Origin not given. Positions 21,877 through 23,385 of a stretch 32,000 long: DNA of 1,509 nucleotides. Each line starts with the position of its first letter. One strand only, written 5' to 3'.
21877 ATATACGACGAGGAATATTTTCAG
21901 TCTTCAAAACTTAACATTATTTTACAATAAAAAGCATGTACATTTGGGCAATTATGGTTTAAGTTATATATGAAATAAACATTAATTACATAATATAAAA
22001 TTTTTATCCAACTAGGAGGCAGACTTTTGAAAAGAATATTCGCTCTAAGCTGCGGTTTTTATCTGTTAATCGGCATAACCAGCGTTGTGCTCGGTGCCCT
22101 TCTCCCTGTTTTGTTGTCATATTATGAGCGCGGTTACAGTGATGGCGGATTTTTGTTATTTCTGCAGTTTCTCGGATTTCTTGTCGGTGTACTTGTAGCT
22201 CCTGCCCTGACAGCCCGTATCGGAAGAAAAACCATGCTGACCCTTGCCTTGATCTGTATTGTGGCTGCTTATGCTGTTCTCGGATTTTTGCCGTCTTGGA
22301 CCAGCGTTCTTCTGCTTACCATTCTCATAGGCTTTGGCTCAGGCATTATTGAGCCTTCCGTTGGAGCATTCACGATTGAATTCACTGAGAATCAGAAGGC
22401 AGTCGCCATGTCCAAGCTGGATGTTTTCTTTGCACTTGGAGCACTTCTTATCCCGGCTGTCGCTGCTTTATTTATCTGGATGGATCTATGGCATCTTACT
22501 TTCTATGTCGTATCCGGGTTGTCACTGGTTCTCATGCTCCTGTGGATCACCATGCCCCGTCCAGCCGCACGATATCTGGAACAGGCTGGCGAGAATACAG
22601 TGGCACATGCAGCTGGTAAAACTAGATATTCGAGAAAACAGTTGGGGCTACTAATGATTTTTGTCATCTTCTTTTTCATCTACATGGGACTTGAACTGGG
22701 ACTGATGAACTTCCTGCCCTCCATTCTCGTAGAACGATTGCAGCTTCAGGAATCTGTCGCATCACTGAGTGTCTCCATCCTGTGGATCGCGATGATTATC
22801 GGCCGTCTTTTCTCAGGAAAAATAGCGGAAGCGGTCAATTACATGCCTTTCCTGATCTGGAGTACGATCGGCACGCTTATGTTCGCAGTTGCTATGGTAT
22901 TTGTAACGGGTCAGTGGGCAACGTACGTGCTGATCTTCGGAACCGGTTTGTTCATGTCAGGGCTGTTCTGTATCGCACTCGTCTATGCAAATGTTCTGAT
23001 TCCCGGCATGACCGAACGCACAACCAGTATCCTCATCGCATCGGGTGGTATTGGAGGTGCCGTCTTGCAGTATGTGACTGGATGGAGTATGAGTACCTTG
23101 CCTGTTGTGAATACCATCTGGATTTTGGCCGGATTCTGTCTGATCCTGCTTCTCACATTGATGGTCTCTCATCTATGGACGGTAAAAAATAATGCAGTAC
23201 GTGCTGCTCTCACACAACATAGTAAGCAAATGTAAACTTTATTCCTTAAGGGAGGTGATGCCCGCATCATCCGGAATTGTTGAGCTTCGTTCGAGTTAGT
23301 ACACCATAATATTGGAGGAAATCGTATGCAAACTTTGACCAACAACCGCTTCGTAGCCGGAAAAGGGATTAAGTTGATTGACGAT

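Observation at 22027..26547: Transporter-aminotransferase-Zn dehydrogenase-HAD phosphatase cluster with azasugar (gabT1/yktc1/gutB1-like) enzyme logic but a different phosphatase family and gene order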

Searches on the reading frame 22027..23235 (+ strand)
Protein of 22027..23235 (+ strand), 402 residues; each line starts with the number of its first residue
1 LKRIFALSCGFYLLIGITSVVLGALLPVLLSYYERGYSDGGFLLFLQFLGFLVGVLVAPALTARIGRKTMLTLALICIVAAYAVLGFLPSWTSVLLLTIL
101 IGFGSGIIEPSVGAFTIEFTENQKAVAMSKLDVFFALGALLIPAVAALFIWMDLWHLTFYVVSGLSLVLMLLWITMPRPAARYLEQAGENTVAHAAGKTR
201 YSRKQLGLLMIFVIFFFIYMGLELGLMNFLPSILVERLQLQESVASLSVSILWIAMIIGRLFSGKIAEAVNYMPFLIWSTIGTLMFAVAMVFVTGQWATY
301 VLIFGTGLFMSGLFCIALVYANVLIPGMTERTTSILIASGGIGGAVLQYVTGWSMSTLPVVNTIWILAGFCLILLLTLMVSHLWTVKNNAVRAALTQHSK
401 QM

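Call 3: search_protein_families(library=pfam, proteins=[window:22027-23235:+])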
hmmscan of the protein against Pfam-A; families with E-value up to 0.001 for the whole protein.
window:22027-23235:+ (402 aa): 3 families
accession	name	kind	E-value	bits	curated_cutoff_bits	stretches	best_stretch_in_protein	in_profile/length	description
PF07690.21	MFS_1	-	6e-35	121.2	33.4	2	12-346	5-345/347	Major Facilitator Superfamily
PF00083.30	Sugar_tr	-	1.1e-06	28.3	22.3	1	44-185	52-199/452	Sugar (and other) transporter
PF13347.12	MFS_2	-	0.0001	21.5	27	1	11-112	232-335/427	MFS/sugar transport protein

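Call 4: search_protein_families(library=ncbifam, proteins=[window:22027-23235:+])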
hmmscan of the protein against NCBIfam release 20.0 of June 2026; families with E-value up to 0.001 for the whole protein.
window:22027-23235:+ (402 aa): 12 families
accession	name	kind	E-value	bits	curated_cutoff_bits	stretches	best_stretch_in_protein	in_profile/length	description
NF002982.0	PRK03699.1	equivalog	2.9e-18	66.1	221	1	4-384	9-383/395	MFS transporter TsgA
TIGR00895.1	2A0115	subfamily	8.1e-12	44.8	418.55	1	3-195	17-210/398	aromatic acid/H+ symport family MFS transporter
TIGR00898.1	2A0119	subfamily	8.6e-10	38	550.75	1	46-193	134-278/506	cation transport protein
NF008586.0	PRK11551.1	equivalog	3.6e-09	36.1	410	1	41-321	53-333/406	3-(3-hydroxy-phenyl)propionate transporter MhpT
TIGR00880.1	2_A_01_02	superfamily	3.5e-08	33.7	131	1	49-175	9-136/141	multidrug resistance protein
TIGR00893.1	2A0114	subfamily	6.9e-06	25.2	395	1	48-374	39-391/399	D-galactonate transporter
NF049980.1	SfMCT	equivalog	4.9e-05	22.2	320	1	52-315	51-321/378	L-lactate MFS transporter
TIGR00891.1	2A0112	subfamily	5.7e-05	22.4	552.9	1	13-187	22-197/405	sialate:H+ symport family MFS transporter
TIGR00900.1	2A0121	subfamily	0.00013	21.4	319.6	1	2-114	209-323/364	H+ Antiporter protein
NF053517.1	HbztTptrPcaK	equivalog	0.00015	20.9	770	1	11-191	27-208/437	4-hydroxybenzoate transporter PcaK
TIGR01299.1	synapt_SV2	subfamily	0.0007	17.6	637.3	1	16-155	180-320/742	synaptic vesicle protein SV2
TIGR00881.1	2A0104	subfamily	0.00087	18.4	407.75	1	36-346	28-361/379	phosphoglycerate transporter protein PgtP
